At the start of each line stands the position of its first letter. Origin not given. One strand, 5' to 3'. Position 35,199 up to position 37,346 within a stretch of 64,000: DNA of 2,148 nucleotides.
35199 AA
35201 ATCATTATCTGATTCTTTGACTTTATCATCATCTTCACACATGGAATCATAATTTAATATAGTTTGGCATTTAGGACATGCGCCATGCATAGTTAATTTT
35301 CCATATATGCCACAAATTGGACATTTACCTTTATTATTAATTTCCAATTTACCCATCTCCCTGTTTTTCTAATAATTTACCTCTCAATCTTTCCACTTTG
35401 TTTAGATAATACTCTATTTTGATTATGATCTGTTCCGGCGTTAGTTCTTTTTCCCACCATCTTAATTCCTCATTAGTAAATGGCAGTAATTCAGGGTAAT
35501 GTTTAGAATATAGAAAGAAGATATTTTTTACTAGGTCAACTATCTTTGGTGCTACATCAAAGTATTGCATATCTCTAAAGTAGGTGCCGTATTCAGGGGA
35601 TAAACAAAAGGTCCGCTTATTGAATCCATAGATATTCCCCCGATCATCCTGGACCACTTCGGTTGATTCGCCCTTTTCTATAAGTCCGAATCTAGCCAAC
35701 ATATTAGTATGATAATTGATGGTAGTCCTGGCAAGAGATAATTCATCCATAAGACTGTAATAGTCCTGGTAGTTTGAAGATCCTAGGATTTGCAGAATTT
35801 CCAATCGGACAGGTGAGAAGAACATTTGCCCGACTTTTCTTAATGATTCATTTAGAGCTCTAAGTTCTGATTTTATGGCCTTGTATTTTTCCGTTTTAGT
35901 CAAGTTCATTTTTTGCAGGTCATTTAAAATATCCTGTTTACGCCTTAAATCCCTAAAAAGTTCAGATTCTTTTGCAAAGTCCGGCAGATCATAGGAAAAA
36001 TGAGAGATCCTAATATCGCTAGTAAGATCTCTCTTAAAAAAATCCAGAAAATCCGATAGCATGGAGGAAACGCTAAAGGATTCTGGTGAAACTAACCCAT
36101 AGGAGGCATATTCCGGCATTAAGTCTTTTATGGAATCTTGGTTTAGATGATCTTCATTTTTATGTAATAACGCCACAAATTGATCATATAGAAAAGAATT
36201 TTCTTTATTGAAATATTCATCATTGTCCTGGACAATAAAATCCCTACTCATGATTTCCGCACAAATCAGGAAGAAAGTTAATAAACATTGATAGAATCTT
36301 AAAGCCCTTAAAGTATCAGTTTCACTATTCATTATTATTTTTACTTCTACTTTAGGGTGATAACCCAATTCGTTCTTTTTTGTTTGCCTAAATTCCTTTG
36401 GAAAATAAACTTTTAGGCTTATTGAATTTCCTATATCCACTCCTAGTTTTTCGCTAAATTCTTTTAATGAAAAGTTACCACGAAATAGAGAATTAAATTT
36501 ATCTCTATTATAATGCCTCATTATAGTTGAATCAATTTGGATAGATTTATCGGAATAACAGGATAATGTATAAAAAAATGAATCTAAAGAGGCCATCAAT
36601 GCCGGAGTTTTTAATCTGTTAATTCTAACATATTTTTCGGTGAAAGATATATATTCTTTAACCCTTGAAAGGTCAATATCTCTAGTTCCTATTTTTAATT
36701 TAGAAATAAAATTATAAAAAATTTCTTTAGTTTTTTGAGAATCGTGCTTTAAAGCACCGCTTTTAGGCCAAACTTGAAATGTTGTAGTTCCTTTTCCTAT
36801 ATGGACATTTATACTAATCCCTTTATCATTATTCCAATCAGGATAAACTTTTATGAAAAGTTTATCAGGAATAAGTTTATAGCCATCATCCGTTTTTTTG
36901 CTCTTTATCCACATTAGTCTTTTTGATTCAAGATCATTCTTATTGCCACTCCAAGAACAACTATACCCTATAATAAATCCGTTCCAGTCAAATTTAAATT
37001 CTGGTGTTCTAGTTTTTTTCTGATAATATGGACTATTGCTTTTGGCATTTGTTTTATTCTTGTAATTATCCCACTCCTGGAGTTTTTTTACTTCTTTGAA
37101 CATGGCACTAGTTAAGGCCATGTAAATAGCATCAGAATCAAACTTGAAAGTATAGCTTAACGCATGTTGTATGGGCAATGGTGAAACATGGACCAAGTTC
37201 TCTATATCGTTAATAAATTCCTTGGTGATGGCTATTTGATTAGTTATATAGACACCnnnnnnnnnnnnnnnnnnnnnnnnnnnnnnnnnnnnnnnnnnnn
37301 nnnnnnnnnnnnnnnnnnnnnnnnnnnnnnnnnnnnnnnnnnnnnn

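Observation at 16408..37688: Integrated virus-like element of about 21 kb at the 3' end of tRNA-Arg(UCG), with no recognisable capsid, packaging or replication genes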

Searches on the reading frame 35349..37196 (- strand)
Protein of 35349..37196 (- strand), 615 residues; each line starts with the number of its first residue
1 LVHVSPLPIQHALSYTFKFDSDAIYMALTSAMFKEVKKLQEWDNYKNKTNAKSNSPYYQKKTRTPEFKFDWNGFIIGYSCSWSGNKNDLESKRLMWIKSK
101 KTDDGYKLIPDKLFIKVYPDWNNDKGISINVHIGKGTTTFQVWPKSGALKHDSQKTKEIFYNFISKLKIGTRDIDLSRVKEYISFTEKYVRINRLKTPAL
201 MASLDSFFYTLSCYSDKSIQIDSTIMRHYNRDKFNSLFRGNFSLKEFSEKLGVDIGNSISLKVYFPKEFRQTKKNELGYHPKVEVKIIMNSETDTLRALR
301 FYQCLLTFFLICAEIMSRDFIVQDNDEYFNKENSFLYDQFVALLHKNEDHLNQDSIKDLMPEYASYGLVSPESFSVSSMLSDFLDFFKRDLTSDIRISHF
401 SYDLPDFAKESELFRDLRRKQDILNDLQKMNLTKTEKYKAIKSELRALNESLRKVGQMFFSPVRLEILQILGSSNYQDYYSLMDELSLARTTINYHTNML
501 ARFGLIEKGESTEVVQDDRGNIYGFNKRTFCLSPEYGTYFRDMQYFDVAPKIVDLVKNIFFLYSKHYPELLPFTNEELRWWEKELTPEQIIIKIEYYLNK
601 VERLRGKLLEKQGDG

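Call 8: search_protein_families(library=pfam, max_evalue=0.1, proteins=[window:35349-37196:-])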
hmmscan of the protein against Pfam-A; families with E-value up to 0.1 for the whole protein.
window:35349-37196:- (615 aa): 4 families
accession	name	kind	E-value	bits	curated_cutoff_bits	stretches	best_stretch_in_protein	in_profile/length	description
PF25227.1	DUF7845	-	4.3e-05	23.5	27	1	152-296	131-272/315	Domain of unknown function (DUF7845)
PF01022.26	HTH_5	-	0.0011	19.2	22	1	461-508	1-47/47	Bacterial regulatory protein, arsR family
PF10007.15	DUF2250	-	0.017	15.7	24.4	0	462-516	8-62/93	Uncharacterized protein conserved in archaea (DUF2250)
PF10046.14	BLOC1_2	-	0.074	13.9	33.4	0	421-457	19-55/96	Biogenesis of lysosome-related organelles complex-1 subunit 2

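Call 22: find_related_loci(query=window:35349-37196:-, collection=viral_contigs, flank=10000)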
Query window:35349-37196:- (615 aa) in viral_contigs; peptide patterns used: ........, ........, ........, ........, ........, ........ (x = any residue, [..] = any of these).
1 stretches matched a pattern, but none encodes a relative of the query by tblastn (E <= 1e-3).

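Call 36: search_dna_similar(query=window:35349-37196:-, collection=phages, mode=protein, max_evalue=10, max_rows=25)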
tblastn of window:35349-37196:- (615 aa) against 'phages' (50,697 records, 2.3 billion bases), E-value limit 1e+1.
Records with a match: 5; places in all: 5; records where one place covers at least 80% of the query: 0.
Best place of each record, by identity: <60% 5.
By first word of the organism name: Vibrio 3; Klebsiella 1; Bacteriophage 1.
By host as written in the record: Vibrio parahaemolyticus ATCC 33844 2; Klebsiella pneumoniae KH43 1; Vibrio parahaemolyticus NBRC 12711 1; - 1.
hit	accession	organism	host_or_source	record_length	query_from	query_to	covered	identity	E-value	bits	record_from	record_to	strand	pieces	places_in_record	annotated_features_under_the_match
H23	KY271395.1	Klebsiella phage 2b LV-2017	Klebsiella pneumoniae KH43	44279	417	583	27%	28.4%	8e-1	39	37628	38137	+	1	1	tail length tape-measure protein 1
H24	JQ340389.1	Vibrio phage pVp-1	Vibrio parahaemolyticus ATCC 33844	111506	391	496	17%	25.9%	6e+0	36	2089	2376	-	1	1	D14 protein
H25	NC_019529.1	Vibrio phage pVp-1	Vibrio parahaemolyticus ATCC 33844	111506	391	496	17%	25.9%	6e+0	36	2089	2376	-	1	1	RusA-like Holliday junction resolvase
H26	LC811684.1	Vibrio phage VF16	Vibrio parahaemolyticus NBRC 12711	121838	391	496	17%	25.9%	6e+0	36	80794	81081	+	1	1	RusA-like Holiday junction resolvase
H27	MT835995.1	Bacteriophage sp.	human fecal samples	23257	440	530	15%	23.1%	4e-1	40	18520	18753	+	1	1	record has no annotation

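Call 37: search_dna_similar(query=window:35349-37196:-, collection=plasmids, mode=protein, max_evalue=10, max_rows=25)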
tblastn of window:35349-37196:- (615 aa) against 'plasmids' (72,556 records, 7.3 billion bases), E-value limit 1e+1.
Records with a match: 26; places in all: 27; records where one place covers at least 80% of the query: 0.
Best place of each record, by identity: <60% 26.
By first word of the organism name: Streptomyces 16; Rhodococcus 3; Fulvitalea 1; Flammeovirga 1; Persicobacter 1; Spirosoma 1; Hymenobacter 1; Adhaeribacter 1; Salarchaeum 1.
By predicted mobility (MOB-suite, as given by PLSDB): non-mobilizable 21; mobilizable 5.
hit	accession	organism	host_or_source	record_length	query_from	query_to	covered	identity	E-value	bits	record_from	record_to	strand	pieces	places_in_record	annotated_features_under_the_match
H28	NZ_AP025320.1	Fulvitalea axinellae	-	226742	416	531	19%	29.2%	1e+0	40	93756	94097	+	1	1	metalloregulator ArsR/SmtB family transcription factor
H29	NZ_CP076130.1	Flammeovirga kamogawensis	single bacterial isolate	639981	430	543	19%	28.8%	4e-1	42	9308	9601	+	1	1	metalloregulator ArsR/SmtB family transcription factor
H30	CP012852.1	Persicobacter sp. JZB09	cell culture,soil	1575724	430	535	17%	28.3%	2e+0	40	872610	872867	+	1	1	none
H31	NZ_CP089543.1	Spirosoma oryzicola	Single cell,Surface layer of rice grains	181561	430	510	13%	33.3%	5e-2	45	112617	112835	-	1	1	metalloregulator ArsR/SmtB family transcription factor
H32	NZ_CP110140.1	Hymenobacter sp. YIM 151500-1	whole organism,soil sample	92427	449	535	14%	29.9%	4e-1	42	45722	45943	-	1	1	metalloregulator ArsR/SmtB family transcription factor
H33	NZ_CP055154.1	Adhaeribacter swui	Cell culture,Mud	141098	422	506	14%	29.4%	1e+0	40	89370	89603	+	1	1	metalloregulator ArsR/SmtB family transcription factor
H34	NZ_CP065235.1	Streptomyces clavuligerus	cell culture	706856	455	534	13%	30.2%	1e+0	40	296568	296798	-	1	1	helix-turn-helix domain-containing protein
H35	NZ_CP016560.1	Streptomyces clavuligerus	-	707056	455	534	13%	30.2%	1e+0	40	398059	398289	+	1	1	helix-turn-helix domain-containing protein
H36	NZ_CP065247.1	Streptomyces clavuligerus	cell culture,lab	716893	455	534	13%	30.2%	1e+0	40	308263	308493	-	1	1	helix-turn-helix domain-containing protein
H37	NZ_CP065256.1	Streptomyces clavuligerus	cell culture,lab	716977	455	534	13%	30.2%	1e+0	40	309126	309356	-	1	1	helix-turn-helix domain-containing protein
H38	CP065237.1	Streptomyces clavuligerus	cell culture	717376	455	534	13%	30.2%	1e+0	40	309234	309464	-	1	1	helix-turn-helix transcriptional regulator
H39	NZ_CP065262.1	Streptomyces clavuligerus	cell culture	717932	455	534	13%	30.2%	1e+0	40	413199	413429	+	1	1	helix-turn-helix domain-containing protein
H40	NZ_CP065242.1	Streptomyces clavuligerus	cell culture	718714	455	534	13%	30.2%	1e+0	40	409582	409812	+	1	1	helix-turn-helix domain-containing protein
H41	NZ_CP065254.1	Streptomyces clavuligerus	cell culture,lab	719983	455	534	13%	30.2%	1e+0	40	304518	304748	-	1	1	helix-turn-helix domain-containing protein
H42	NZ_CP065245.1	Streptomyces clavuligerus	cell culture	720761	455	534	13%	30.2%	1e+0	40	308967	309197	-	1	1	helix-turn-helix domain-containing protein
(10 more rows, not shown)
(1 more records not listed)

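Call 38: find_homologous_proteins(query=window:35349-37196:-, max_evalue=0.001)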
Query window:35349-37196:- (615 aa): 7 proteins with E <= 0.001 among 5489 candidates.
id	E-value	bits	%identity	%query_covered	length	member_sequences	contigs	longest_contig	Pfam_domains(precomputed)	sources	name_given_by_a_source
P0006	0.0e+0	1379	98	100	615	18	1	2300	PF25227.2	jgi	-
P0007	4.2e-297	1005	78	90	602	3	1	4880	-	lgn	-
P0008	2.9e-296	1002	71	99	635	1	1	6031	-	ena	-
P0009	1.6e-291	986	69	98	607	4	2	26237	PF25227.2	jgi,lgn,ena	-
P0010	2.5e-281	953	69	96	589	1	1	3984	PF25227.2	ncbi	-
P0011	3.1e-230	784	89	63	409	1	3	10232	PF25227.2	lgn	-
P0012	1.0e-85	307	45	53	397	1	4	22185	PF25227.2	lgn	-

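Call 39: find_encoding_contigs(protein=P0009, flank=10000, max_places=4)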
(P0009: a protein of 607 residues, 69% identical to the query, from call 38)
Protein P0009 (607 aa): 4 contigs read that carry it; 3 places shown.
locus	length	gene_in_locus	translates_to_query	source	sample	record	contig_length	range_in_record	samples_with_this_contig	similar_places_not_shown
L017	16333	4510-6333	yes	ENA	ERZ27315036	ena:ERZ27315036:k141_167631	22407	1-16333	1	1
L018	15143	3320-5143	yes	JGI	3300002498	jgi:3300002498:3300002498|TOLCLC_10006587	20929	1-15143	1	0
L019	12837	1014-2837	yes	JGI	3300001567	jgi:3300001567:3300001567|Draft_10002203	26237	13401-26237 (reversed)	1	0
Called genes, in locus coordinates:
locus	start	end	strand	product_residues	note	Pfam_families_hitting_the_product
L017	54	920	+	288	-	-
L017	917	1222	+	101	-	PF01910:Thiamine_BP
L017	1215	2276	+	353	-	PF04123:DUF373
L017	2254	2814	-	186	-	PF01895:PhoU, PF02080:TrkA_C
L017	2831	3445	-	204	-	PF01895:PhoU, PF02080:TrkA_C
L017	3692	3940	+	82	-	-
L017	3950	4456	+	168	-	PF13651:EcoRI_methylase (weak)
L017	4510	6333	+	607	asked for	PF25227:DUF7845 (weak)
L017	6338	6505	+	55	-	-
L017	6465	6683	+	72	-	PF12802:MarR_2 (weak), PF08279:HTH_11 (faint)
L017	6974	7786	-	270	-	PF00589:Phage_integrase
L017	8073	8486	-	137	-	-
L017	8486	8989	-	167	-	-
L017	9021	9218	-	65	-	-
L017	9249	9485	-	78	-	-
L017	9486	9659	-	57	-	-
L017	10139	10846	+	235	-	-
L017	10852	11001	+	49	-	-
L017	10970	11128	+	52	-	-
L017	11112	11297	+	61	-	-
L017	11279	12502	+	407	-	-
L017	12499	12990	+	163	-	-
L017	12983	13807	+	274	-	-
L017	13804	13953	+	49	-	-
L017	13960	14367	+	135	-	-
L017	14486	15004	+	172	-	-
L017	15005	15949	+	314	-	PF05707:Zot (weak)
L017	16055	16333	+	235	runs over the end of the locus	-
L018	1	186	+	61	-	?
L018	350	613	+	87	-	-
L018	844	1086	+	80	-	-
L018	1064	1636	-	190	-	PF01895:PhoU, PF02080:TrkA_C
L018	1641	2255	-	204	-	PF01895:PhoU, PF02080:TrkA_C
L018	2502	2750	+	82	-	-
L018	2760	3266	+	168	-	PF13651:EcoRI_methylase (weak)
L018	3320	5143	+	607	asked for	PF25227:DUF7845 (weak)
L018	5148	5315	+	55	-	-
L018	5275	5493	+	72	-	PF12802:MarR_2 (weak), PF08279:HTH_11 (faint)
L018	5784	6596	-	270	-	PF00589:Phage_integrase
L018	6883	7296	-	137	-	-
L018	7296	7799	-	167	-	-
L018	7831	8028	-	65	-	-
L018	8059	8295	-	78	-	-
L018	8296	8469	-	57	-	-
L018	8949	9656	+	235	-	-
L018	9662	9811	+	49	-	-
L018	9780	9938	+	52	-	-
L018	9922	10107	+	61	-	-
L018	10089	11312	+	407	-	-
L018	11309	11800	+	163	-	-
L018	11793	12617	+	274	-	-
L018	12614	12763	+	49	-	-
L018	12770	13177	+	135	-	-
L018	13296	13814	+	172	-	-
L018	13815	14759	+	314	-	PF05707:Zot (weak)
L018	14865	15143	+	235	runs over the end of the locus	-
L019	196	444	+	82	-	-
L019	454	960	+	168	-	PF13651:EcoRI_methylase (weak)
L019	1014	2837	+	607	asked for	PF25227:DUF7845 (weak)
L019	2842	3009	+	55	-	-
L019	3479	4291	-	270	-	PF00589:Phage_integrase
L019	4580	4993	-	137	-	-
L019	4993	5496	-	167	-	-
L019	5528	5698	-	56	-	-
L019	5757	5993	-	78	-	-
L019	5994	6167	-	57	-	-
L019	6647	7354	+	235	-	-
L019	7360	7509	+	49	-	-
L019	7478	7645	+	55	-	-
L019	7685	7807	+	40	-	-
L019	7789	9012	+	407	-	-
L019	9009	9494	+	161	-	-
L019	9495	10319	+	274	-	-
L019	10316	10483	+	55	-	-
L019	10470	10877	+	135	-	-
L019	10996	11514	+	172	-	-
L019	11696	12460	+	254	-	PF05707:Zot (weak)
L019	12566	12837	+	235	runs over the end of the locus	-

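Call 40: find_encoding_contigs(protein=P0012, flank=10000, max_places=4)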
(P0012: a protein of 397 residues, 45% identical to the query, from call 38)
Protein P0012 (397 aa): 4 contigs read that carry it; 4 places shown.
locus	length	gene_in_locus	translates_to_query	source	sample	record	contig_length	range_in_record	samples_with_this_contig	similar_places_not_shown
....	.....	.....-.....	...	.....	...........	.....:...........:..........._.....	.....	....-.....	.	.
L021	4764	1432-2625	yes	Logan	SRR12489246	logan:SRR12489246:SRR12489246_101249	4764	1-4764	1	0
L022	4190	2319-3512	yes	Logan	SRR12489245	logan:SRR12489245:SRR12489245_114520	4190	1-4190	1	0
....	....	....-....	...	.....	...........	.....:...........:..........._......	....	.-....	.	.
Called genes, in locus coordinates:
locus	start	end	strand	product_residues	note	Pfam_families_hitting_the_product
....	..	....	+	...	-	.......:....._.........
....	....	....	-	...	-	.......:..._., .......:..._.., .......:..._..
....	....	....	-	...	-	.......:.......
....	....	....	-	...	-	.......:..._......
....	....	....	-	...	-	-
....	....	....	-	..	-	-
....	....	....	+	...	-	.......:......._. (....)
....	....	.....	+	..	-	-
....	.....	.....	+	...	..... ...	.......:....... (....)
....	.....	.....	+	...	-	-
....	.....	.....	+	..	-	-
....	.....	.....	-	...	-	-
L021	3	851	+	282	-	?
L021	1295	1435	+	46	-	-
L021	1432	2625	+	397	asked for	PF25227:DUF7845 (weak)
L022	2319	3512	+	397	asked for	PF25227:DUF7845 (weak)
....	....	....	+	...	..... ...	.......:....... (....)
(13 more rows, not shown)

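Call 41: search_protein_families(library=phrogs, max_evalue=0.05, proteins=[window:35349-37196:-])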
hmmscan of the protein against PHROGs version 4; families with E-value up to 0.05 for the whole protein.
window:35349-37196:- (615 aa): 0 families

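Call 65: search_protein_families(library=pfam, max_evalue=0.1, proteins=[L017:11279-12502:+, L017:13960-14367:+, L017:14486-15004:+])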
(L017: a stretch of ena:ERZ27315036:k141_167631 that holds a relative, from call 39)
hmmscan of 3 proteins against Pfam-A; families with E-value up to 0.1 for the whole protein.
L017:11279-12502:+ (407 aa): 2 families
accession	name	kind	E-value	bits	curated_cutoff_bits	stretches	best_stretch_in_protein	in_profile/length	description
PF17957.7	Big_7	-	0.0029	18.7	24.1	1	43-100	21-70/70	Bacterial Ig domain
PF13273.12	DUF4064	-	0.0075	16.9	32.1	1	328-369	47-88/102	Protein of unknown function (DUF4064)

L017:13960-14367:+ (135 aa): 0 families

L017:14486-15004:+ (172 aa): 0 families

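Call 81: search_protein_families(library=pfam, max_evalue=0.1, proteins=[P0008, P0009, P0010, P0012])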
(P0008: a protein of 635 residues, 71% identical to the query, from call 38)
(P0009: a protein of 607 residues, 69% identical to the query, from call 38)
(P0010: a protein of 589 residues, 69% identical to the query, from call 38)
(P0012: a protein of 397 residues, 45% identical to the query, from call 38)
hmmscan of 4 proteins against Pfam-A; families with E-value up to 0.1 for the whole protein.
P0008 (635 aa): 2 families
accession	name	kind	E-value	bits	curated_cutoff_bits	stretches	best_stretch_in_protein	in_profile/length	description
PF25227.1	DUF7845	-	0.00014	21.9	27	1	176-315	135-271/315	Domain of unknown function (DUF7845)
PF01022.26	HTH_5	-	0.00068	19.9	22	1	481-524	3-45/47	Bacterial regulatory protein, arsR family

P0009 (607 aa): 2 families
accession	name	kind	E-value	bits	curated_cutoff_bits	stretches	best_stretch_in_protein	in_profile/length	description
PF25227.1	DUF7845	-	1.9e-06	28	27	1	105-290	89-272/315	Domain of unknown function (DUF7845)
PF01022.26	HTH_5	-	0.005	17.1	22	1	455-500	3-47/47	Bacterial regulatory protein, arsR family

P0010 (589 aa): 2 families
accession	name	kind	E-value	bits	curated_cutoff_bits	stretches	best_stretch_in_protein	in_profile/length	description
PF25227.1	DUF7845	-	2.7e-06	27.5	27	1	128-270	132-271/315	Domain of unknown function (DUF7845)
PF01022.26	HTH_5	-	0.087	13.2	22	0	437-482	3-47/47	Bacterial regulatory protein, arsR family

P0012 (397 aa): 1 family
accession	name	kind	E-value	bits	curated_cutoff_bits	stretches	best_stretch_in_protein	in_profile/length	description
PF25227.1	DUF7845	-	7e-06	26.1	27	1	164-302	131-263/315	Domain of unknown function (DUF7845)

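Call 89: search_solved_structures(query=L017:11279-12502:+, max_evalue=10)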
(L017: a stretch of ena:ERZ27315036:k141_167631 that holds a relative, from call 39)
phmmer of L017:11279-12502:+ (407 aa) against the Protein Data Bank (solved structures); distinct sequences matched with E-value up to 10: 12.
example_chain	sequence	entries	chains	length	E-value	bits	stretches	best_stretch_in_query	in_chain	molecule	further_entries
6lxt_A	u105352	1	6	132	0.011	18.4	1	254-336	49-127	Spike protein S2, Spike protein S2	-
7cot_A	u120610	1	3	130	0.014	18.1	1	254-336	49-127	Spike glycoprotein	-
2fxp_A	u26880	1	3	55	0.022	17.4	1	292-344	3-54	Spike glycoprotein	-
9fcm_D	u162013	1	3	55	0.025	17.3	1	293-344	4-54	Spike protein S2'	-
2it1_A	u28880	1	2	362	0.029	17.1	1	135-247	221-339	362aa long hypothetical maltose/maltodextrin transport ATP-binding protein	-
7e9t_A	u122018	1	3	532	0.46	13.1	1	292-344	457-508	Spike protein S2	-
8fdw_B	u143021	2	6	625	0.48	13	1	292-345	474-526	Spike protein S2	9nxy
7tik_D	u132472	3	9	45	0.67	12.6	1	294-331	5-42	Spike protein S2' | Spike protein S2' HR2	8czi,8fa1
2bez_F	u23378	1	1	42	0.8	12.3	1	294-331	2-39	Spike glycoprotein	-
6m1v_A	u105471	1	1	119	0.96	12.1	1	294-338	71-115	Spike protein S2,Spike protein S2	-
8uel_A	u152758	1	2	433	1.4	11.6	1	159-209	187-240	Enolase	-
8v5v_G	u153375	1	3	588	1.5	11.5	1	292-344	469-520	Spike protein S2,Fibritin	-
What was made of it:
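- The PDB sequence search of the 407-aa protein does not return the HRPV spikes (call 89).
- Tried and rejected: The weak matches of the heptad-repeat region to coronavirus S2 HR2 (E about 0.01, call 89) are treated as coiled-coil composition, not homology.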

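Call 113: find_related_loci(query=A14, collection=viral_contigs, flank=10000)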
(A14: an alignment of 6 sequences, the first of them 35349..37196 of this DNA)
Query A14 (615 aa) in viral_contigs; peptide patterns used: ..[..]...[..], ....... (x = any residue, [..] = any of these).
122 stretches matched a pattern, but none encodes a relative of the query by tblastn (E <= 1e-3).

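Call 120: list_cluster_members(proteins=[window:35349-37196:-, P0010, P0002, P0162, P0163, P0164])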
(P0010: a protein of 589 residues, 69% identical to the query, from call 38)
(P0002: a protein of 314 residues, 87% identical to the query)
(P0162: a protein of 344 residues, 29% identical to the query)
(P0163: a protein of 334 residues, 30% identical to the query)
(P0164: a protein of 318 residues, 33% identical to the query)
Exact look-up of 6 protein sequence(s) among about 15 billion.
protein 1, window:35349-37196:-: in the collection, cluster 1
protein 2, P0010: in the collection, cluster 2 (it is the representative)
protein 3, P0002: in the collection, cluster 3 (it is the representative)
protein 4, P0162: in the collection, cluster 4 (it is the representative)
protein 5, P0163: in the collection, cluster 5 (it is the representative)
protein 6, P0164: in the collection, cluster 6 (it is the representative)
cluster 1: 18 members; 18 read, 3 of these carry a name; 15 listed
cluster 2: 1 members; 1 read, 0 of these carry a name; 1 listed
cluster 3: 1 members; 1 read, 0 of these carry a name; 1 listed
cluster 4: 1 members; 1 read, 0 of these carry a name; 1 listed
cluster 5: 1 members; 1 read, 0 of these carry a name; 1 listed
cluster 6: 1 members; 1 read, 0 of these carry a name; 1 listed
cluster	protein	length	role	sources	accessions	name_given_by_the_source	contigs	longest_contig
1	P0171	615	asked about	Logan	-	-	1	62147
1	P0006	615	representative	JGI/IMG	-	-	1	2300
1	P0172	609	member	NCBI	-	-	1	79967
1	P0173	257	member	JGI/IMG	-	DNA-binding transcriptional ArsR family regulator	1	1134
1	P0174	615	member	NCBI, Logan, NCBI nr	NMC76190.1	MAG: helix-turn-helix transcriptional regulator [Candidatus Methanofastidiosa archaeon] | helix-turn-helix transcriptional regulator [Candidatus Methanofastidiosa archaeon]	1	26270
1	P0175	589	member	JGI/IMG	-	hypothetical protein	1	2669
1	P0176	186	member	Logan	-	-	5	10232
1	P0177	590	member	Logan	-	-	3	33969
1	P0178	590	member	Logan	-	-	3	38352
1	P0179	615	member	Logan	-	-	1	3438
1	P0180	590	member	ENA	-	-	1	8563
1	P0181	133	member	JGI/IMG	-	-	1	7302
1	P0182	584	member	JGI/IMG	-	-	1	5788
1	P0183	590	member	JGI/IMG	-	-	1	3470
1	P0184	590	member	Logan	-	-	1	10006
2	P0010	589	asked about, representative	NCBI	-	-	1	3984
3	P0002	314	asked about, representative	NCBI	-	-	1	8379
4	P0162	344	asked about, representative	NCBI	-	-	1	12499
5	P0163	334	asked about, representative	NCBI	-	-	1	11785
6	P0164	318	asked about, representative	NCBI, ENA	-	-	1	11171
